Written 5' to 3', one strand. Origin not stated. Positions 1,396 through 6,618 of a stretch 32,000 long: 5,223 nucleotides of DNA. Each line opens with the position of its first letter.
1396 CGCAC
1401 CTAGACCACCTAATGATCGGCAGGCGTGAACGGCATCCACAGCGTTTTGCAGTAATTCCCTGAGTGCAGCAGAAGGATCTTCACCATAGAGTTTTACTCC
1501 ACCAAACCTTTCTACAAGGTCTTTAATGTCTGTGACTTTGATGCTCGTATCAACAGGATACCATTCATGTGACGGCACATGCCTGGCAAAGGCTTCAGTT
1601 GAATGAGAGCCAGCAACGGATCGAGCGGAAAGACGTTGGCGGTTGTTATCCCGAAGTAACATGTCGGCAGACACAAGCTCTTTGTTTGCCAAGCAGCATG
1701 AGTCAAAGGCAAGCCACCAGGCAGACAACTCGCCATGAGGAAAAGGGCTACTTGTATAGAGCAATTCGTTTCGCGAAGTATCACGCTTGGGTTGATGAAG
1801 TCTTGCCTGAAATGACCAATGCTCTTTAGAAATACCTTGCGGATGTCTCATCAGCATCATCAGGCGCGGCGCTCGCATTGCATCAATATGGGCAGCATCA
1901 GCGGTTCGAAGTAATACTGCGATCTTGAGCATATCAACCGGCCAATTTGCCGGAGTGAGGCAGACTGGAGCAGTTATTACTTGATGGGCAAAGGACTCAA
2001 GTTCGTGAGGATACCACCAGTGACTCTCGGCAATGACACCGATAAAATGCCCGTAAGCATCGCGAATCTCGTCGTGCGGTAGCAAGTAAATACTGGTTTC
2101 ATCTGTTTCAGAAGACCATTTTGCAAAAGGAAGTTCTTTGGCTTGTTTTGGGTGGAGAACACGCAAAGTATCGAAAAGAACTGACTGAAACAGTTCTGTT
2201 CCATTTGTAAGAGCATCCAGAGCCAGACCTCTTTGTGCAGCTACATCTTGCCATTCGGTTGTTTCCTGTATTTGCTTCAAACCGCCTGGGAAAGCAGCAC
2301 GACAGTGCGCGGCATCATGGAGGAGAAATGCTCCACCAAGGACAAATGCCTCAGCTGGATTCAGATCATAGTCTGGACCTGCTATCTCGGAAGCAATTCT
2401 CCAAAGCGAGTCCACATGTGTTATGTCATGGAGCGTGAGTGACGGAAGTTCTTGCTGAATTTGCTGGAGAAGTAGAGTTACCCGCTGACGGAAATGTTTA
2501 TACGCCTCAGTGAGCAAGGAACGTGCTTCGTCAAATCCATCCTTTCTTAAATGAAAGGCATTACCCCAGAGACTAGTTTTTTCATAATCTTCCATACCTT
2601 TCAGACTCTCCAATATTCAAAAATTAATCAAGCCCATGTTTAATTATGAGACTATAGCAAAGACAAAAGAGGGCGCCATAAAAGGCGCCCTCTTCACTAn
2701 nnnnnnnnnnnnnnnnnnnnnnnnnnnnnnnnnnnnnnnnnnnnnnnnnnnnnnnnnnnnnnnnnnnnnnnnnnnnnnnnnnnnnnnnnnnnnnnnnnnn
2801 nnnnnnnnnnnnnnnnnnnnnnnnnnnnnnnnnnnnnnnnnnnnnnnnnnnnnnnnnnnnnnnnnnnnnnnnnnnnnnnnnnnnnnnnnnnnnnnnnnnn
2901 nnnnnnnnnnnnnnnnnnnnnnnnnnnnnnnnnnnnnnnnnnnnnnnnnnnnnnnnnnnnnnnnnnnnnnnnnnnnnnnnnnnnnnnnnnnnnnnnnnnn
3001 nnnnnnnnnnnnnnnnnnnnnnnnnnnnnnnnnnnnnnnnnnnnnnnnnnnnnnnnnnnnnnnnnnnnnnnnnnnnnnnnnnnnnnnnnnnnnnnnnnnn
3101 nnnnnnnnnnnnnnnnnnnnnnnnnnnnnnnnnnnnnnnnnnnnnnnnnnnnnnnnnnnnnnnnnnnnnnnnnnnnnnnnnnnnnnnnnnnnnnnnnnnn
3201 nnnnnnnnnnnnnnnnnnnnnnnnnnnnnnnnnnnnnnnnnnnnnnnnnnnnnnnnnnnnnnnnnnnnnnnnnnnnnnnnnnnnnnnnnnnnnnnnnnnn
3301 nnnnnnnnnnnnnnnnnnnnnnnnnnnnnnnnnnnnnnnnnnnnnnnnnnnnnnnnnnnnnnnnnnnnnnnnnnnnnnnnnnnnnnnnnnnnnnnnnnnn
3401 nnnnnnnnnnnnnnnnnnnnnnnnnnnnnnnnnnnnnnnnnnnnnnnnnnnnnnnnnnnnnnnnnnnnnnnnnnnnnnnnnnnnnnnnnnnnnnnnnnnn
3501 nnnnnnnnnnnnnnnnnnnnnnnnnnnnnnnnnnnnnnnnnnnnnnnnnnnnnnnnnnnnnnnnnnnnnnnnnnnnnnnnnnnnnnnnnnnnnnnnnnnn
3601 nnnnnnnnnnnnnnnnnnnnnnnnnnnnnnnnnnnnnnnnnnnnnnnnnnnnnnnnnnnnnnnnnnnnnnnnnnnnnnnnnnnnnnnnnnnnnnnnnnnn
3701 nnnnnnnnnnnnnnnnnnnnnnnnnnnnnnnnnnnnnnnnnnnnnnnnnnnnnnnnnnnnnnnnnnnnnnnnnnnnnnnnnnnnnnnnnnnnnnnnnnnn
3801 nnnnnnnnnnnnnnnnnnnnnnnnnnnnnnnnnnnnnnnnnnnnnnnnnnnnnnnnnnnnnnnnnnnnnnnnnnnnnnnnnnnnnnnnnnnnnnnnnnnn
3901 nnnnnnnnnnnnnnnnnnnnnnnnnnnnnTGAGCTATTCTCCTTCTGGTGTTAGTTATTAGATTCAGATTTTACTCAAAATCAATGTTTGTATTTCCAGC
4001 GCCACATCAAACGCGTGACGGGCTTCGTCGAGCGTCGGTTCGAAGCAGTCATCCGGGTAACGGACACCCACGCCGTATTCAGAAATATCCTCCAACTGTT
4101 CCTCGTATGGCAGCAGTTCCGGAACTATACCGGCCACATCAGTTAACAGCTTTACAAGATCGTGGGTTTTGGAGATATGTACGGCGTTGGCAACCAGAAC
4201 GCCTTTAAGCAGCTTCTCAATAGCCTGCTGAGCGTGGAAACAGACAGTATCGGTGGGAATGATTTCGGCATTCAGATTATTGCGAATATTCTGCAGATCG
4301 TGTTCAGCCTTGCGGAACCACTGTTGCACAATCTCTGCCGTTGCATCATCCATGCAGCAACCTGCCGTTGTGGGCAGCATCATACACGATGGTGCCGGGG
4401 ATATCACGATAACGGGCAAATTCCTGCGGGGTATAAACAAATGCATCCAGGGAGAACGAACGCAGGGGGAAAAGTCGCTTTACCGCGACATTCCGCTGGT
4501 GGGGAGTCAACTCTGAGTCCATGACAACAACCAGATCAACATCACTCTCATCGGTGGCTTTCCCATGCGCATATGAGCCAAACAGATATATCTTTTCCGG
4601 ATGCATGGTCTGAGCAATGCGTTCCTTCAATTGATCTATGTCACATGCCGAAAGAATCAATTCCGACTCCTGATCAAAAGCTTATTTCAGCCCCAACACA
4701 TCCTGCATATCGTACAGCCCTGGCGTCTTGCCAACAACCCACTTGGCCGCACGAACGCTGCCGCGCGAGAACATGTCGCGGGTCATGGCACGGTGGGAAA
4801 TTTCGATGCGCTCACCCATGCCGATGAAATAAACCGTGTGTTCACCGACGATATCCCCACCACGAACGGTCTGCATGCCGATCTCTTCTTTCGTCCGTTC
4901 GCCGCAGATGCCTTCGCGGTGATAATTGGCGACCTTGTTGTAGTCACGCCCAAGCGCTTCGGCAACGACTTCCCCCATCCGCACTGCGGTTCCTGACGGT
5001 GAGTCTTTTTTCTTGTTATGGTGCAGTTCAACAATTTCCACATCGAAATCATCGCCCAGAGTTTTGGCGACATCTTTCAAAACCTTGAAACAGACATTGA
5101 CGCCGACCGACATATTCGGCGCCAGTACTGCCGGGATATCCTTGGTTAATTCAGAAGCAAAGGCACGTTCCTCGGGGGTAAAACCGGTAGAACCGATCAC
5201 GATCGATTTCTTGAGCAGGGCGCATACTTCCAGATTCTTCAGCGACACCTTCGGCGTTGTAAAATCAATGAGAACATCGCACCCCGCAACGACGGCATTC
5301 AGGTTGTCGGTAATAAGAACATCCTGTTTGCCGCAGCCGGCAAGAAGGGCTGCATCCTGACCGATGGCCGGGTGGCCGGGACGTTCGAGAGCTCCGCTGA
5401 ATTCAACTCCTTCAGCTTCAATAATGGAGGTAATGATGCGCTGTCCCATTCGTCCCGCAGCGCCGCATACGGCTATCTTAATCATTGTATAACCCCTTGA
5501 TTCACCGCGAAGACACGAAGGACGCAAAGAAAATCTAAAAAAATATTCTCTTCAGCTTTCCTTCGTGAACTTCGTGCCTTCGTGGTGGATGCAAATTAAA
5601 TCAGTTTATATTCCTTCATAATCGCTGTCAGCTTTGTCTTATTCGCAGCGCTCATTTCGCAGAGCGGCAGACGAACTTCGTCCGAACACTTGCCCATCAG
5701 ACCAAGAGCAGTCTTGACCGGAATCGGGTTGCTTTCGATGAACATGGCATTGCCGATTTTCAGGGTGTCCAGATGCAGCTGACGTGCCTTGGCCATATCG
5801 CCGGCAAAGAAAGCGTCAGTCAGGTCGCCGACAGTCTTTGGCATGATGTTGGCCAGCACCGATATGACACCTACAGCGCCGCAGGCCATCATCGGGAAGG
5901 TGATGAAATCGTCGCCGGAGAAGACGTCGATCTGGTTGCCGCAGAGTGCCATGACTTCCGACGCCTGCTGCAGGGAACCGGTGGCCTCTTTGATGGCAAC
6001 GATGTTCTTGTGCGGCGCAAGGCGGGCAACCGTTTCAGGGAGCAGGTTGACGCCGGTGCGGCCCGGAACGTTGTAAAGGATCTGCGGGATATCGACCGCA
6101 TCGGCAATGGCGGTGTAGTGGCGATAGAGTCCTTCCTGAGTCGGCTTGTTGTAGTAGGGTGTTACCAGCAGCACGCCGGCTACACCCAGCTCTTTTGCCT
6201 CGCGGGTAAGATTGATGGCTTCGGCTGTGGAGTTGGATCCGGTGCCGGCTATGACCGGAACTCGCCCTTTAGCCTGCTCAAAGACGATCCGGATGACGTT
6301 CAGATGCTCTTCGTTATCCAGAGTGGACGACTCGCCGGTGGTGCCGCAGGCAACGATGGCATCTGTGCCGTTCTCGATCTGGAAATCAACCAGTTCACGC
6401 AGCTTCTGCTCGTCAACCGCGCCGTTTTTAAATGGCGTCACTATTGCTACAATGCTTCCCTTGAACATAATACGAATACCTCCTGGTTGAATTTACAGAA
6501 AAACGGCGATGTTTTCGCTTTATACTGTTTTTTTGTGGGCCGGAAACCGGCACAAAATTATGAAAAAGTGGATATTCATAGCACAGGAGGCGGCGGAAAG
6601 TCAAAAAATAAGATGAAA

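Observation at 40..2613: AT-rich single-gene HD + Hsp90-like GHKL ATPase fusion at the window edge: best candidate for an undescribed conflict/defence module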

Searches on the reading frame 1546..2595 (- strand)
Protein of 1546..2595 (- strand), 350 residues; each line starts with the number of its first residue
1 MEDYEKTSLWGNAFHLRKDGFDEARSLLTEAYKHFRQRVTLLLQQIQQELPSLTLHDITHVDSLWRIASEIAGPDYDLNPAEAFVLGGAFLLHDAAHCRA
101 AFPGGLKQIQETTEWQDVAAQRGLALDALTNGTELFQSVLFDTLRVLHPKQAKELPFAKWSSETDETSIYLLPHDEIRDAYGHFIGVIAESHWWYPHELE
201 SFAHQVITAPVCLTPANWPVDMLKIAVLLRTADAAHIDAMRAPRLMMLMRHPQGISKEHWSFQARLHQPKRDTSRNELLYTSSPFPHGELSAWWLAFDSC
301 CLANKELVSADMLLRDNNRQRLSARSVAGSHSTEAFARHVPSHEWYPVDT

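Call 49: search_solved_structures(query=A2, max_evalue=10, show_alignments=3)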
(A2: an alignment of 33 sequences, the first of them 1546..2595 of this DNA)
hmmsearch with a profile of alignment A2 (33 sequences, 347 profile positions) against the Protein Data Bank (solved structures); distinct sequences matched with E-value up to 10: 0.

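Call 55: predict_structure(alignment_id=A3)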
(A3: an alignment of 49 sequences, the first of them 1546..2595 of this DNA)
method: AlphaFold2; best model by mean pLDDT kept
length: 350 residues; sequences in the alignment: 49
mean_pLDDT: 88.0   pTM: 0.89
mean pLDDT of the five models: 88.0, 86.1, 86.0, 82.9, 82.2
residues with pLDDT >= 90: 202; 70-90: 123; 50-70: 25; < 50: 0
segments of 3 or more residues with pLDDT < 50: none
pLDDT, mean of each block of 10 residues (from residue 1): 85 93 96 93 79 71 93 95 97 81 83 94 91 83 87 85 69 92 93 85 88 93 96 81 68 76 87 94 91 92 96 96 97 94 83
secondary structure, 60 per line:
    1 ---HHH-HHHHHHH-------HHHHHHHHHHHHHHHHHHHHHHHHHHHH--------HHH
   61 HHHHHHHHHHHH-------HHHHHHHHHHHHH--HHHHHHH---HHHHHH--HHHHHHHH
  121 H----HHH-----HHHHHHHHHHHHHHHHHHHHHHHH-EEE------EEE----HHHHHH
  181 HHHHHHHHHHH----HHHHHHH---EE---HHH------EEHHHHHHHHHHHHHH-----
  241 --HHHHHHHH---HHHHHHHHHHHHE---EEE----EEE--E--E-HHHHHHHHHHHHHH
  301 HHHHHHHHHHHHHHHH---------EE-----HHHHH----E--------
elements in order: H8-14 H22-49 H58-72 H80-92 H95-101 H105-110 H113-121 H134-157 E159-161 E168-170 H175-191 H196-202 H222-235 H243-250 H254-265 E270-272 E277-279 H287-316 H333-337

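Call 57: fold_search(model_id=the predicted structure, library=pdb)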
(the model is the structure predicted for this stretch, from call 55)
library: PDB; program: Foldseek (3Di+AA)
matches with E <= 10: 212; with E <= 0.001: 0
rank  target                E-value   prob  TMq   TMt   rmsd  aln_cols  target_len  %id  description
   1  3g4g_A                1.8e-01  0.33  0.24  0.25  16.2       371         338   10  Crystal structure of human phosphodiesterase 4d with regulatory domain and d155871 (released 2010-01-19)
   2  5l9h_B                1.9e-01  0.60  0.28  0.29  15.2       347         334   14  Crystal structure of T. brucei PDE-B1 catalytic domain with inhibitor NPD-340 (released 2018-03-14)
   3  6b98_A                4.0e-01  0.38  0.23  0.23  14.8       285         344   10  PDE2 in complex with compound 1 (released 2017-11-22)
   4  3v93_D                4.8e-01  0.18  0.24  0.25  12.1       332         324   12  unliganded structure of TcrPDEC1 catalytic domain (released 2012-02-22)
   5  3v94_D                6.1e-01  0.08  0.18  0.18  18.2       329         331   16  TcrPDEC1 catalytic domain in complex with inhibitor wyq16 (released 2012-02-22)
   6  3v93_H                7.0e-01  0.15  0.25  0.26  13.6       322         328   13  unliganded structure of TcrPDEC1 catalytic domain (released 2012-02-22)
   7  5ede_B                8.1e-01  0.18  0.27  0.29  12.3       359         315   12  CRYSTAL STRUCTURE OF HUMAN PHOSPHODIESTERASE 10 IN COMPLEX WITH c13c(cc(s1)C(NCC2OCCC2)=O)c(nn3c4ccc(cc4)Cl)C, micromo (released 2016-03-09)
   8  3v94_C                8.1e-01  0.18  0.24  0.25  12.4       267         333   16  TcrPDEC1 catalytic domain in complex with inhibitor wyq16 (released 2012-02-22)
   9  3hqw                  8.8e-01  0.13  0.24  0.26  14.3       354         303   10  Discovery of novel inhibitors of PDE10A (released 2009-08-04)
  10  8qsr_A                1.0e+00  0.06  0.13  0.13  17.1       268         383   12  Cryo-EM structure of the glucose-specific PTS transporter IICB from E. coli in the inward-facing conformation (released 2024-09-25)
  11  5sfs_B                1.1e+00  0.13  0.25  0.26  13.2       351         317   13  CRYSTAL STRUCTURE OF HUMAN PHOSPHODIESTERASE 10 IN COMPLEX WITH n2c(C)c1nc(nn1c(c2)C)CCc3nc(nn3C)N4CC[C@@H](C4)C, micr (released 2022-10-12)
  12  5edi_D                1.1e+00  0.12  0.23  0.25  13.2       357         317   11  CRYSTAL STRUCTURE OF HUMAN PHOSPHODIESTERASE 10 IN COMPLEX WITH c2(c(n1nc(nc1c(c2)C)CCc3nc(nn3C)N4CCCC4)C)Cl, micromol (released 2016-03-09)
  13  2ovy                  1.1e+00  0.10  0.23  0.26  14.0       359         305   11  Crystal structure of the catalytic domain of rat phosphodiesterase 10A (released 2007-03-06)
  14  4rod_A                1.1e+00  0.05  0.13  0.14  23.7       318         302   12  Human TFIIB-related factor 2 (Brf2) and TBP bound to TRNAU1 promoter (released 2015-12-30)
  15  3v94_H                1.2e+00  0.08  0.21  0.23  17.7       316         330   17  TcrPDEC1 catalytic domain in complex with inhibitor wyq16 (released 2012-02-22)
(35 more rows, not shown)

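Call 106: fold_search(model_id=the predicted structure, library=viral)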
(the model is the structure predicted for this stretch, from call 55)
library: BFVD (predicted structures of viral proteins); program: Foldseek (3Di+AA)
matches with E <= 10: 163; with E <= 0.001: 0
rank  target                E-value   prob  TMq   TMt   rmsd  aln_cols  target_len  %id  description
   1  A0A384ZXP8            3.5e-01  0.09  0.12  0.15  18.5       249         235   13  Uncharacterized protein [Dickeya phage vB_DsoM_JA29]
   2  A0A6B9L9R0            3.8e-01  0.06  0.11  0.05  23.0       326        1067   12  Tail tape measure protein [Flavobacterium phage vB_FspS_hattifnatt9-1]
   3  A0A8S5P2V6            4.2e-01  0.09  0.15  0.08  20.4       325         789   14  Tail tape measure protein [Siphoviridae sp. ctEqU3]
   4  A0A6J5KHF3            5.1e-01  0.08  0.14  0.09  18.9       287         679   13  Uncharacterized protein [uncultured Caudovirales phage]
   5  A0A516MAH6            5.6e-01  0.04  0.10  0.04  23.2       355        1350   11  (no name in the UniProt tables at hand)
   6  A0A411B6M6            7.4e-01  0.04  0.12  0.08  23.0       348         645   10  Putative DNA polymerase [Aeromonas phage ZPAH7B]
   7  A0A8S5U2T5            9.3e-01  0.04  0.11  0.11  19.5       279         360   11  Tail tape measure (Fragment) [Siphoviridae sp. ctXWf36]
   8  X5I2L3                1.1e+00  0.08  0.17  0.20  19.0       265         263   14  Uncharacterized protein [Pseudomonas phage KPP25]
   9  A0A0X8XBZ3            1.1e+00  0.03  0.11  0.06  22.3       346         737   11  (no name in the UniProt tables at hand)
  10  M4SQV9                1.1e+00  0.03  0.11  0.06  22.9       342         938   11  (no name in the UniProt tables at hand)
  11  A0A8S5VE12            1.2e+00  0.05  0.14  0.10  18.9       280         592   12  Minor capsid protein [Siphoviridae sp. ctClL93]
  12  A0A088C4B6            1.3e+00  0.02  0.10  0.04  24.9       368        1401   10  (no name in the UniProt tables at hand)
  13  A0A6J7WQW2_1          1.4e+00  0.05  0.16  0.08  22.8       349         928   11  Uncharacterized protein [uncultured Caudovirales phage]
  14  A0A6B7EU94            1.4e+00  0.13  0.17  0.25  16.1       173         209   13  (no name in the UniProt tables at hand)
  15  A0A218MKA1            1.4e+00  0.05  0.13  0.05  22.3       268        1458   13  Putative pore-forming tail tip protein [uncultured virus]
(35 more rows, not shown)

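Call 107: search_protein_representatives(protein=window:1546-2595:-)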
Query: 350 residues. Proteins with E-value up to 0.001 (for the whole library): 1264; up to 1e-10: 1100; up to 1e-30: 741. The best 150 are listed.
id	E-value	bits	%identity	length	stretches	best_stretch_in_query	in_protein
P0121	2.1e-143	494.1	64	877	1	2-349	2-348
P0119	8.3e-133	459.3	61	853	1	2-350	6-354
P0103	2.8e-125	434.5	57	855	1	1-350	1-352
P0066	2.2e-119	415.1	55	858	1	1-350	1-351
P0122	2.9e-114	398.3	54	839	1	1-349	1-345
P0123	2.3e-97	342.7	49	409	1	6-349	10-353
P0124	9.3e-94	330.8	45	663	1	1-350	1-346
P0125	1.3e-93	330.4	48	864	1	7-349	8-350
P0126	8.3e-91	321.1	48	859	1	8-349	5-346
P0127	6.6e-87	308.3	44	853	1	3-350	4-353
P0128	5.8e-85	301.9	46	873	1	22-348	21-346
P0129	2.1e-83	296.8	58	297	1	1-239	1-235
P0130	2.2e-83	296.7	45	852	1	3-349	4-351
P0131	3.5e-83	296.0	45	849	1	28-349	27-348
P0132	4.2e-83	295.8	44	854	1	3-349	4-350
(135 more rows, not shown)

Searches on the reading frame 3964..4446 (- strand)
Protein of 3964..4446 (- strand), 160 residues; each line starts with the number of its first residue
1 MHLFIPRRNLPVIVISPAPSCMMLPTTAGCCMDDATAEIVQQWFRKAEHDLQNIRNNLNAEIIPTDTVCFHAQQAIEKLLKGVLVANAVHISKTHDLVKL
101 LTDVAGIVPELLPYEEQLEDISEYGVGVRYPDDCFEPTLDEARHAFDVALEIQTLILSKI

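Call 84: search_protein_families(library=pfam, proteins=[window:3964-4446:-], max_evalue=0.0001)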
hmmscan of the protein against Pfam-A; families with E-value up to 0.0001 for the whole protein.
window:3964-4446:- (160 aa): 1 family
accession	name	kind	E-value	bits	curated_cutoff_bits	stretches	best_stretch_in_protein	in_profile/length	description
PF05168.19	HEPN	-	3.6e-25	88.8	22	1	40-155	1-113/117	HEPN domain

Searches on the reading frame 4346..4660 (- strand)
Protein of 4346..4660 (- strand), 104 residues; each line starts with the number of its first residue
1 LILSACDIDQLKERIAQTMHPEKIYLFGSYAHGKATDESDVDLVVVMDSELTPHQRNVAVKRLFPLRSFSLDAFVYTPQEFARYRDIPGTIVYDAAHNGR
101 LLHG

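Call 84: search_protein_families(library=pfam, proteins=[window:4346-4660:-], max_evalue=0.0001)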
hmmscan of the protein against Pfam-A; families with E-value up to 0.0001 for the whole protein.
window:4346-4660:- (104 aa): 3 families
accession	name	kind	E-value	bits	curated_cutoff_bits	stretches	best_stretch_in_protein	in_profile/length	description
PF18765.7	Polbeta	-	1.5e-11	44.7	26.9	1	10-101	2-86/93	Polymerase beta, Nucleotidyltransferase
PF01909.29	NTP_transf_2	-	1.4e-10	41.8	21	1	9-52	2-45/93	Nucleotidyltransferase domain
PF22600.2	MTPAP-like_central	-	9.4e-06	26.2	27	1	9-64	27-81/139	Poly(A) RNA polymerase, mitochondrial-like, central palm domain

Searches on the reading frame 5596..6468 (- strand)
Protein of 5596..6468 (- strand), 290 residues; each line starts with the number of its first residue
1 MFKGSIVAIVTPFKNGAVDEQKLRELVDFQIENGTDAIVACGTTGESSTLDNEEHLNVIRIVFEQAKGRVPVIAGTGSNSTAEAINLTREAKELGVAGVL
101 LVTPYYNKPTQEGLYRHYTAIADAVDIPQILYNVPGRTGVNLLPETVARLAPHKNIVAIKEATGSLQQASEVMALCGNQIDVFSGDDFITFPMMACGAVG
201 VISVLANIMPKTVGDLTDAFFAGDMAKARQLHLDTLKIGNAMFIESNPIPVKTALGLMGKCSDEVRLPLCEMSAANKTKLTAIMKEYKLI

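Call 71: find_encoding_contigs(protein=window:5596-6468:-, flank=10000, max_places=8)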
Protein window:5596-6468:- (290 aa): no gene with exactly this product is on record in the collection.
